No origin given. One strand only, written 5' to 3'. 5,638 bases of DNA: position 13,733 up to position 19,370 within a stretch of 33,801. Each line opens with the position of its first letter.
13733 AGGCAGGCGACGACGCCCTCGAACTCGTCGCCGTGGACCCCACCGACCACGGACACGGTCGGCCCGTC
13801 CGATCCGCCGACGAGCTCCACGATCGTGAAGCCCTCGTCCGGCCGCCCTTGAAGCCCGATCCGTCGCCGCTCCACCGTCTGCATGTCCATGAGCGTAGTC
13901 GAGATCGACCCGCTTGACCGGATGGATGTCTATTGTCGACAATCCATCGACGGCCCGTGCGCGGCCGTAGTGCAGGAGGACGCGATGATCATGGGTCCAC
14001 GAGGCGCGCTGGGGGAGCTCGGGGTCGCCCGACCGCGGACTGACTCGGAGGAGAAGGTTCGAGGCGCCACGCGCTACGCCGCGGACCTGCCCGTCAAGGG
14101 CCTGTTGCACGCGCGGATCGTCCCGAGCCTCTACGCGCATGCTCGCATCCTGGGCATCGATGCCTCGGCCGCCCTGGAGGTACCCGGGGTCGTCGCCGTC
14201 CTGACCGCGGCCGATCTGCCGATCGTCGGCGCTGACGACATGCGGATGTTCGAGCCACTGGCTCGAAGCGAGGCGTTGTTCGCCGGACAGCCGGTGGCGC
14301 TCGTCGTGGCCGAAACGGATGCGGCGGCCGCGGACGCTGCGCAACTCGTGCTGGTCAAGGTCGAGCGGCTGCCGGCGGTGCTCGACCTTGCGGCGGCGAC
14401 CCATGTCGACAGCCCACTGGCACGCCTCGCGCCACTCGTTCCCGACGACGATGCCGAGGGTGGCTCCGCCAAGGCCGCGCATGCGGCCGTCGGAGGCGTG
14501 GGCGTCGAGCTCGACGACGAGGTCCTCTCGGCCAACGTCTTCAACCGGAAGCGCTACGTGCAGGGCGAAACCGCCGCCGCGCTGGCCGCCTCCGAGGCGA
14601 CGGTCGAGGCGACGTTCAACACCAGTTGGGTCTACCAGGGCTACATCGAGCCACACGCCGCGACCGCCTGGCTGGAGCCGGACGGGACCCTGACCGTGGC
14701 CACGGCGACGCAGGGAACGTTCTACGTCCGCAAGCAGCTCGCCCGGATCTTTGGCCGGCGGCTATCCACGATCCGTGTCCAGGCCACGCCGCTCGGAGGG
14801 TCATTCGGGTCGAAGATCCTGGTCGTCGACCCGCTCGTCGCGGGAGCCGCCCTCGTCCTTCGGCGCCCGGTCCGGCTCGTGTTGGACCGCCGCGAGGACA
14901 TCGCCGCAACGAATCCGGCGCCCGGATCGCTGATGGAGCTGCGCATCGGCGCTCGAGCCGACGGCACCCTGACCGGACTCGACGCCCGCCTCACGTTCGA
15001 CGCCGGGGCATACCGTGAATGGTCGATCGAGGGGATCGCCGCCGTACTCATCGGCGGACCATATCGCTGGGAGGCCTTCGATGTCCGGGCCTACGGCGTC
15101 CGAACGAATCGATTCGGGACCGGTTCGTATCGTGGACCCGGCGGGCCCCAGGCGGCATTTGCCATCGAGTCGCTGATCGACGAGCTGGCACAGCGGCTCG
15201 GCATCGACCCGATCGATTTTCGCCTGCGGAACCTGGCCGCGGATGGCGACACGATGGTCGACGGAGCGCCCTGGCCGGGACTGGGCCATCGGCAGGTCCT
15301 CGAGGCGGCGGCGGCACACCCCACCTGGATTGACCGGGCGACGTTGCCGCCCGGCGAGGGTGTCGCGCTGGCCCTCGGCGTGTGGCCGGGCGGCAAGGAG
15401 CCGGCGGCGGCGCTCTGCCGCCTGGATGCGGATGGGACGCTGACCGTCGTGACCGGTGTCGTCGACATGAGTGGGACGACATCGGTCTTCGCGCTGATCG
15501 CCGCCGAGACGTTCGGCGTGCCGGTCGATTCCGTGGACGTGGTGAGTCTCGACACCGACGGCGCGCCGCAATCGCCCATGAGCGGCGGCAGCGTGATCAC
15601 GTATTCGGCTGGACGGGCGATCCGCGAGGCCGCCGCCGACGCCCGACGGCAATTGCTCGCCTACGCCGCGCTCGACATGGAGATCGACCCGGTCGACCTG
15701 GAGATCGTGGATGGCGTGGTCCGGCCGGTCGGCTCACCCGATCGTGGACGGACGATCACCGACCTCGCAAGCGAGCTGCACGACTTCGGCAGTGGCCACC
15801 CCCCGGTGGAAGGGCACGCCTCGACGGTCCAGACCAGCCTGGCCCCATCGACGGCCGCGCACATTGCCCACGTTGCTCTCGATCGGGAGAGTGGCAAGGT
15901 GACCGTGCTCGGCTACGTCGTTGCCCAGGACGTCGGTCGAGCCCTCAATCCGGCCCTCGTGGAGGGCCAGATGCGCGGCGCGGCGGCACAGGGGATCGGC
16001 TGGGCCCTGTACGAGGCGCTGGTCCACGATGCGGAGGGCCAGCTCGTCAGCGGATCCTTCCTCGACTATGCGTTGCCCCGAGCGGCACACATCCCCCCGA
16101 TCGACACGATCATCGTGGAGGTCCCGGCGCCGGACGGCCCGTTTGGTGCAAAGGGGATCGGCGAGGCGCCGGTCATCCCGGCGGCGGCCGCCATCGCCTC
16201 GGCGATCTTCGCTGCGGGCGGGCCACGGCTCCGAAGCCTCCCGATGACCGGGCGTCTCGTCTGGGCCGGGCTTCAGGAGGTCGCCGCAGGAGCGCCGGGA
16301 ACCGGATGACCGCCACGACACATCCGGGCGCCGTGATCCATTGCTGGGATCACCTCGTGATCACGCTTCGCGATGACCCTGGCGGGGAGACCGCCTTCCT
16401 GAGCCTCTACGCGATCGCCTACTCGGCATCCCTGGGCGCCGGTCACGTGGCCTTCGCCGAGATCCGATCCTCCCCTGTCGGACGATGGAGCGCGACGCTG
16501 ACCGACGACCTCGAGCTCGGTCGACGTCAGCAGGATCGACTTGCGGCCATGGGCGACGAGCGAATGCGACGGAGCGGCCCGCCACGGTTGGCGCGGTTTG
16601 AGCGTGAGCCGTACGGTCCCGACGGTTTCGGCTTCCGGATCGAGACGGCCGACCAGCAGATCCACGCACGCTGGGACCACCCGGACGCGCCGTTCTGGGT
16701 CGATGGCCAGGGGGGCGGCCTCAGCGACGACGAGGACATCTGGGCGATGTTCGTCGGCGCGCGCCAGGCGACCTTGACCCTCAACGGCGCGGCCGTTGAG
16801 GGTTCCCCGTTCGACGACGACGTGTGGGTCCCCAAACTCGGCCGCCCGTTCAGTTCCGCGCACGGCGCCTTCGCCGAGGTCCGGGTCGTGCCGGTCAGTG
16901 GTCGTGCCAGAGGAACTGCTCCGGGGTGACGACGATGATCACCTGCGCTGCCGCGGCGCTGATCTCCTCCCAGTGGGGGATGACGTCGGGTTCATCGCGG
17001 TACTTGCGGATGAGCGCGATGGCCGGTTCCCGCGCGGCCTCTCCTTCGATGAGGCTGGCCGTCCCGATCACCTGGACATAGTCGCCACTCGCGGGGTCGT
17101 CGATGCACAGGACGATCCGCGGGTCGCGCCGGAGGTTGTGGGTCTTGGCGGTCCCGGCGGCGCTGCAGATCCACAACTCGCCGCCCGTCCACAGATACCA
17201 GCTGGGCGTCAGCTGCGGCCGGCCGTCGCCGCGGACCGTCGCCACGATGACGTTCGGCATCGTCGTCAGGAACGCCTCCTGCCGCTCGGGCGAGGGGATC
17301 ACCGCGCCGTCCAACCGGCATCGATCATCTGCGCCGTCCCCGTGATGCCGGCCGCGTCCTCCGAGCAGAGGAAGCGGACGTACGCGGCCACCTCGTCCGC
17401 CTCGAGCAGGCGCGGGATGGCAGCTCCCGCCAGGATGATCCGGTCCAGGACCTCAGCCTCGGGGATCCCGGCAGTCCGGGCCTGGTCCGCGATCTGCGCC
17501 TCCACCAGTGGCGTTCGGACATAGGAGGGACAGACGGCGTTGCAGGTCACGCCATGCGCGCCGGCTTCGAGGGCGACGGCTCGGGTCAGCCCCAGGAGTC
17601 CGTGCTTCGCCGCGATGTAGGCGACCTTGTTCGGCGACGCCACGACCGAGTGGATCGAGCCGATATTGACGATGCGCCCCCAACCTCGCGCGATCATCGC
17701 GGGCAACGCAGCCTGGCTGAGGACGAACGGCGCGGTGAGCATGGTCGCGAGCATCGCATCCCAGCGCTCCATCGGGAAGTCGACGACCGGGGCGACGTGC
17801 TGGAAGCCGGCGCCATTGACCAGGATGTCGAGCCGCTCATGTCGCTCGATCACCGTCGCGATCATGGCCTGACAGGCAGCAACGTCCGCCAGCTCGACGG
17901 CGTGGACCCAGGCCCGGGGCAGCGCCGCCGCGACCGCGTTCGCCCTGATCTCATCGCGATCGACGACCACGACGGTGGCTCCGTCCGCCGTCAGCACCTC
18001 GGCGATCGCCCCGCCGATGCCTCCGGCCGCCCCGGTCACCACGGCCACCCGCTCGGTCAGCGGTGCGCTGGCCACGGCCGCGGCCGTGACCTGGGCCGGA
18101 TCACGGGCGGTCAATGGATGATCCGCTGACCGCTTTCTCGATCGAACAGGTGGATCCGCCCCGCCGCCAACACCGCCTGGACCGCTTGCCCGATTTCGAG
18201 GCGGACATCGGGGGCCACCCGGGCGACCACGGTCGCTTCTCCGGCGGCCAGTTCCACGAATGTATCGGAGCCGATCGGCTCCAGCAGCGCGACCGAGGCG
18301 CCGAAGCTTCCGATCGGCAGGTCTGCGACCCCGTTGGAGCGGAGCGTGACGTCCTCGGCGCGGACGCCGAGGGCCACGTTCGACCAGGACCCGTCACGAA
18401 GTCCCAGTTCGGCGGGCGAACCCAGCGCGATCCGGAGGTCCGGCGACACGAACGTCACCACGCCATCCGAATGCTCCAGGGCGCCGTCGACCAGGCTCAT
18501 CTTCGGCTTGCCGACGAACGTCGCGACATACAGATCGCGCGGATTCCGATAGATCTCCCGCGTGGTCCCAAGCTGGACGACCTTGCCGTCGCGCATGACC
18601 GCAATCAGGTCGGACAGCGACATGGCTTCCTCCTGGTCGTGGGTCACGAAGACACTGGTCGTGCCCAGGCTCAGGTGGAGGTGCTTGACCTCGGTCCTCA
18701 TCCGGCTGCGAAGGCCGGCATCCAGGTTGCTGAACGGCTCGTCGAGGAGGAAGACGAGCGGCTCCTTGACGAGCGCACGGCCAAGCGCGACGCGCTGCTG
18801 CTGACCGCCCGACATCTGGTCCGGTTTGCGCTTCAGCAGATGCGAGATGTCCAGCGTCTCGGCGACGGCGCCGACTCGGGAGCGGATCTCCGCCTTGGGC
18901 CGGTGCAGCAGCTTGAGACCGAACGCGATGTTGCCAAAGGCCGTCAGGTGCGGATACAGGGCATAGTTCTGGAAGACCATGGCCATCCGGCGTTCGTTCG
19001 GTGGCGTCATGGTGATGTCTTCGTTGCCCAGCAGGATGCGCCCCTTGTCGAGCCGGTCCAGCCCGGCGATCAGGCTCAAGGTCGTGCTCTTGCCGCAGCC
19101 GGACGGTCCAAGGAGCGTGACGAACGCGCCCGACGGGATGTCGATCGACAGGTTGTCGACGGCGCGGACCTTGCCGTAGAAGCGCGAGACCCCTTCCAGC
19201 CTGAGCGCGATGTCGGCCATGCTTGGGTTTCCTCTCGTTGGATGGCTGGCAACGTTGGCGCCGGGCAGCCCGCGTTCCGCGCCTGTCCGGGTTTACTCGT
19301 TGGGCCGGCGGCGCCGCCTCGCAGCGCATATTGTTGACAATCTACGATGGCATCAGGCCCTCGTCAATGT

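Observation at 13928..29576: Six intergenic copies of one 20-bp palindromic operator-like motif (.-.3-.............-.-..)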

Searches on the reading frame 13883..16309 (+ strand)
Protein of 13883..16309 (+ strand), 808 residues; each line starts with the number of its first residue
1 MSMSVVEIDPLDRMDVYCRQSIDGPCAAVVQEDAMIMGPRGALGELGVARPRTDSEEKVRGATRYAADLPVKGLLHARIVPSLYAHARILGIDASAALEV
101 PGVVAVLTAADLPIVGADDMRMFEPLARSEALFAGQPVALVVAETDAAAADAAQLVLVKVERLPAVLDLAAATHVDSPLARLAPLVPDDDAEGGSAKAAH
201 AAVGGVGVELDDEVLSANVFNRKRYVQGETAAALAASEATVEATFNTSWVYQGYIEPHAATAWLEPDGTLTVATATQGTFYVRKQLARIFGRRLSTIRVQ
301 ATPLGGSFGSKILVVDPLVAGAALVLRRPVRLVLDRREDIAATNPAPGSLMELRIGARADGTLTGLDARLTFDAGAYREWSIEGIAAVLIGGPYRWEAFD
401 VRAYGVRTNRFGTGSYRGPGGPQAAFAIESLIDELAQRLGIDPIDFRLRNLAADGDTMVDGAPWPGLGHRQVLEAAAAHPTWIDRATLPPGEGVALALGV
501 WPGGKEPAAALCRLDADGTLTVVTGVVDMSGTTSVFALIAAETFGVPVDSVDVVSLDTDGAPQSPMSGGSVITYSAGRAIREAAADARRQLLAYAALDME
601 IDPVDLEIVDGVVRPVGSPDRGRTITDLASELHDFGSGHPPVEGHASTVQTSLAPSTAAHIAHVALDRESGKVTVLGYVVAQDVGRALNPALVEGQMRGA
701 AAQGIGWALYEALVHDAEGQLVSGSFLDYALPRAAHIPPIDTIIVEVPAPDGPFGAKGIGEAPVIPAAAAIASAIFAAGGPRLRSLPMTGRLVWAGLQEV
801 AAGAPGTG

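Call 5: search_protein_families(library=pfam, proteins=[window:13883-16309:+])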
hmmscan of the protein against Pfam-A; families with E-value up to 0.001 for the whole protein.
window:13883-16309:+ (808 aa): 3 families
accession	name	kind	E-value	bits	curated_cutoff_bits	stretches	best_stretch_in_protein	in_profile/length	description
PF02738.23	MoCoBD_1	-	3.4e-68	229.8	27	1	219-451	9-244/244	Molybdopterin cofactor-binding domain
PF20256.3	MoCoBD_2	-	7.3e-61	206.6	27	1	493-738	26-283/283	Molybdopterin cofactor-binding domain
PF01315.27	Ald_Xan_dh_C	-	1.5e-25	90.1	31.3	1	61-164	2-110/110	Aldehyde oxidase and xanthine dehydrogenase, a/b hammerhead domain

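Call 11: search_protein_families(library=ncbifam, proteins=[window:13883-16309:+], max_evalue=0.00001)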
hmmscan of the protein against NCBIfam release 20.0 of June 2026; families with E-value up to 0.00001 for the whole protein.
window:13883-16309:+ (808 aa): 13 families
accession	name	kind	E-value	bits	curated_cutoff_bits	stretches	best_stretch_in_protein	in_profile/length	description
TIGR03194.1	4hydrxCoA_A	equivalog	5.7e-120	402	994.55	2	227-795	149-744/746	4-hydroxybenzoyl-CoA reductase subunit alpha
NF043082.1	XdhA_XDHase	equivalog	5.6e-115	385.2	780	2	215-799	151-754/758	xanthine dehydrogenase subunit XdhA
NF007426.0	PRK09970.1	equivalog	1.1e-107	361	916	2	210-799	152-757/761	xanthine dehydrogenase molybdenum-binding subunit XdhA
NF041018.1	glyceraldDH_alpha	equivalog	1.1e-106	357.9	790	3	212-453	149-393/741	glyceraldehyde dehydrogenase subunit alpha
NF040766.1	CODH_aero_grp5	exception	2.6e-95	320.2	950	3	47-453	6-397/785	aerobic carbon-monoxide dehydrogenase large subunit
TIGR03196.1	pucD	equivalog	5.8e-82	276.3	783.65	2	217-789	143-750/763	xanthine dehydrogenase subunit D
TIGR03311.1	Se_dep_XDH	equivalog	1.6e-80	271.3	830.45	3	217-600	304-687/848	selenium-dependent xanthine dehydrogenase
NF045668.1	pterin_aldehy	equivalog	5.3e-80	269.7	1100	3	216-585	327-712/905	molybdopterin-dependent aldehyde oxidoreductase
NF041671.1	peri_hyde_PaoC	equivalog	1.7e-74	251.5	1180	2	222-789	160-723/735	aldehyde oxidoreductase molybdenum-binding subunit PaoC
TIGR02416.1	CO_dehy_Mo_lg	equivalog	7.5e-72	242.6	991.15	2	59-452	6-395/770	aerobic carbon-monoxide dehydrogenase large subunit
TIGR02965.1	xanthine_xdhB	equivalog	2.3e-69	234.4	849.5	4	218-456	137-380/758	xanthine dehydrogenase molybdopterin binding subunit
TIGR03313.1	Se_sel_red_Mo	hypoth_equivalog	1.1e-67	228.5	1101.9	2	40-458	162-594/951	molybdopterin-dependent oxidoreductase Mo/Fe-S-binding subunit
TIGR02969.1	mam_aldehyde_ox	subfamily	4.1e-33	114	1912.3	2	267-454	758-950/1330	aldehyde oxidase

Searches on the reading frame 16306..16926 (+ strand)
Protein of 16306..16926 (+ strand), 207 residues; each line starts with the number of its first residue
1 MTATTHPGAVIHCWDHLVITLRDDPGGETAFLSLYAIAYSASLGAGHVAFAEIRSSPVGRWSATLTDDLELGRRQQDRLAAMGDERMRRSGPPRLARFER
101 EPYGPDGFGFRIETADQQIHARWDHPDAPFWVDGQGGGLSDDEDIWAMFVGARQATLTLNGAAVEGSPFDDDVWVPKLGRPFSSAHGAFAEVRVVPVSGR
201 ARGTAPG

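Call 25: search_protein_families(library=pfam, proteins=[window:16306-16926:+], max_evalue=0.01)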
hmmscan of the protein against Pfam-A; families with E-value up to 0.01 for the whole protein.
seq(207 aa): 0 families

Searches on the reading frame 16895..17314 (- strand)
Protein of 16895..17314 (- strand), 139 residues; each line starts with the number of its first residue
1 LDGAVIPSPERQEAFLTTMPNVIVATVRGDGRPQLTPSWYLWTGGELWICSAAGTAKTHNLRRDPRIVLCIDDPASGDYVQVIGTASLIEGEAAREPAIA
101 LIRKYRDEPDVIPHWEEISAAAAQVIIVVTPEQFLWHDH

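Call 11: search_protein_families(library=ncbifam, proteins=[window:16895-17314:-], max_evalue=0.00001)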
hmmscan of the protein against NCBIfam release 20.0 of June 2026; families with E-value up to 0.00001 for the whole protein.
window:16895-17314:- (139 aa): 3 families
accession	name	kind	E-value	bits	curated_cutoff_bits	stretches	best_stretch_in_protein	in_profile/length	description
TIGR03618.1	Rv1155_F420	subfamily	1.8e-26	92.8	79.05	1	14-134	3-125/127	TIGR03618 family F420-dependent PPOX class oxidoreductase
TIGR03667.1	Rv3369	hypoth_equivalog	4e-16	59.1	125.3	1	23-133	18-129/130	TIGR03667 family PPOX class F420-dependent oxidoreductase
TIGR03666.1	Rv2061_F420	subfamily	3.2e-08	33.3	84.9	1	21-126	14-121/132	PPOX class F420-dependent oxidoreductase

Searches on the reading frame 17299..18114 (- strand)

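Call 5: search_protein_families(library=pfam, proteins=[window:17299-18114:-])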
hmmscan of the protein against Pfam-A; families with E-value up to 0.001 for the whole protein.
window:17299-18114:- (271 aa): 7 families
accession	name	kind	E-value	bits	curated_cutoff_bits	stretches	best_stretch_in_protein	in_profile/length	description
PF00106.31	adh_short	-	2.6e-52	177.6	26.6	1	22-210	1-193/195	short chain dehydrogenase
PF13561.12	adh_short_C2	-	1e-51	176.2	27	1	28-269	1-236/236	Enoyl-(Acyl carrier protein) reductase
PF08659.16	KR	-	2.3e-08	34.6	22.6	1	25-176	4-159/180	KR domain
PF01370.27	Epimerase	-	1.4e-06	28.4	20.9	1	25-123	2-93/240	NAD dependent epimerase/dehydratase family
PF03435.24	Sacchrp_dh_NADP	-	1.9e-06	28.7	25.1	1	25-113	2-87/129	Saccharopine dehydrogenase NADP binding domain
PF23441.1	SDR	-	1e-05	25.5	27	1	71-215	66-210/258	SDR-like rossmann domain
PF02719.21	Polysacc_synt_2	-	0.00029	20.6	20.2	1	25-118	2-101/293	Polysaccharide biosynthesis protein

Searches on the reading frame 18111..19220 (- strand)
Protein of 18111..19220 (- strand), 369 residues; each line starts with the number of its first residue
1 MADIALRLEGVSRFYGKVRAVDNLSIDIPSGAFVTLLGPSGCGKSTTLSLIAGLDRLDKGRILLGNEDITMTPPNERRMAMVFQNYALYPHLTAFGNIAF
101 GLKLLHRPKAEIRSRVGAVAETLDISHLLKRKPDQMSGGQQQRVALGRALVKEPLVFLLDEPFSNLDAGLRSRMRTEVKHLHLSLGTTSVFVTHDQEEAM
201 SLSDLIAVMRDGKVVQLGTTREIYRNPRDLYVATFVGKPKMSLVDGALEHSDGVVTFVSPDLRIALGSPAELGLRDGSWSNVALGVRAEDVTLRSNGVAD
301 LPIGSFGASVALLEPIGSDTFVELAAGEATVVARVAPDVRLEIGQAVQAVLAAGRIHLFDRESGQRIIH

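Call 5: search_protein_families(library=pfam, proteins=[window:18111-19220:-])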
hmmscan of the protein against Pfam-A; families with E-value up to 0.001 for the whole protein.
window:18111-19220:- (369 aa): 4 families
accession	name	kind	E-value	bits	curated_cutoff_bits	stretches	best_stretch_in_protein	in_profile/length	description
PF00005.33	ABC_tran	-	6.5e-33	114.7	25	1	22-163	2-136/137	ABC transporter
PF03459.23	TOBE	-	2.6e-06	28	22.3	1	306-358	7-64/64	TOBE domain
PF08402.16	TOBE_2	-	2.8e-05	24.6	21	1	284-359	1-76/76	TOBE domain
PF13304.12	AAA_21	-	0.0002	21.9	27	0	122-197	224-301/304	AAA domain, putative AbiEii toxin, Type IV TA system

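Call 11: search_protein_families(library=ncbifam, proteins=[window:18111-19220:-], max_evalue=0.00001)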
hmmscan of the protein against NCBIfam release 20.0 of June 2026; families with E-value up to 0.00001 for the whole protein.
window:18111-19220:- (369 aa): 184 families (the best 25 are shown)
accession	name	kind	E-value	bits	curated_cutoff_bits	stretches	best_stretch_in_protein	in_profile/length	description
NF008653.0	PRK11650.1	subfamily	3.8e-112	374.9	432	1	5-367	3-355/357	sn-glycerol-3-phosphate ABC transporter ATP-binding protein UgpC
NF008233.0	PRK11000.1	equivalog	1.2e-94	317.2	568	1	6-364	4-357/369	maltose/maltodextrin ABC transporter ATP-binding protein MalK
NF006987.0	PRK09452.1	equivalog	2.8e-91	306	482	1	5-240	17-252/378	spermidine/putrescine ABC transporter ATP-binding protein PotA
TIGR03265.1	PhnT2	equivalog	1.7e-88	297.2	457.7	1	5-326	4-312/353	putative 2-aminoethylphosphonate ABC transporter ATP-binding protein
NF040933.2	ABC_arch_GlcV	equivalog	2.3e-88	296.4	450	1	7-359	4-357/357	glucose ABC transporter ATP-binding protein GlcV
TIGR01187.1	potA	subfamily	1.6e-87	293.7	355.6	1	36-258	1-222/325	polyamine ABC transporter ATP-binding protein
NF040840.2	tungstate_WtpC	equivalog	2.4e-83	280.3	440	1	6-359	2-347/347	tungstate ABC transporter ATP-binding protein WtpC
NF043075.1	MMSYN1_0197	equivalog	2.3e-82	276.7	550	1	6-295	3-282/341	spermidine/putrescine ABC transporter ATP-binding protein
NF008513.0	PRK11432.1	equivalog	3.7e-81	272.8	496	1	6-298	7-290/351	ferric ABC transporter ATP-binding protein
TIGR00968.1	3a0106s01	subfamily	8.4e-79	264.4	342.75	1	8-238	3-233/237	sulfate ABC transporter ATP-binding protein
TIGR03258.1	PhnT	equivalog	3.2e-77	260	499.15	1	6-259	9-264/359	2-aminoethylphosphonate ABC transport system ATP-binding subunit PhnT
NF008621.0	PRK11607.1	equivalog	4.8e-73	246.1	613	1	10-300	24-311/377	putrescine ABC transporter ATP-binding subunit PotG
NF008105.0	PRK10851.1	equivalog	4.6e-71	239.4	502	1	6-238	3-239/362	sulfate/thiosulfate ABC transporter ATP-binding protein CysA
TIGR01186.1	proV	subfamily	3.2e-62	210.7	326.6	1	16-245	4-239/363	betaine/proline/choline family ABC transporter ATP-binding protein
TIGR03415.1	ABC_choXWV_ATP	equivalog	1.3e-54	185.6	483.75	1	15-237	34-266/382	choline ABC transporter ATP-binding protein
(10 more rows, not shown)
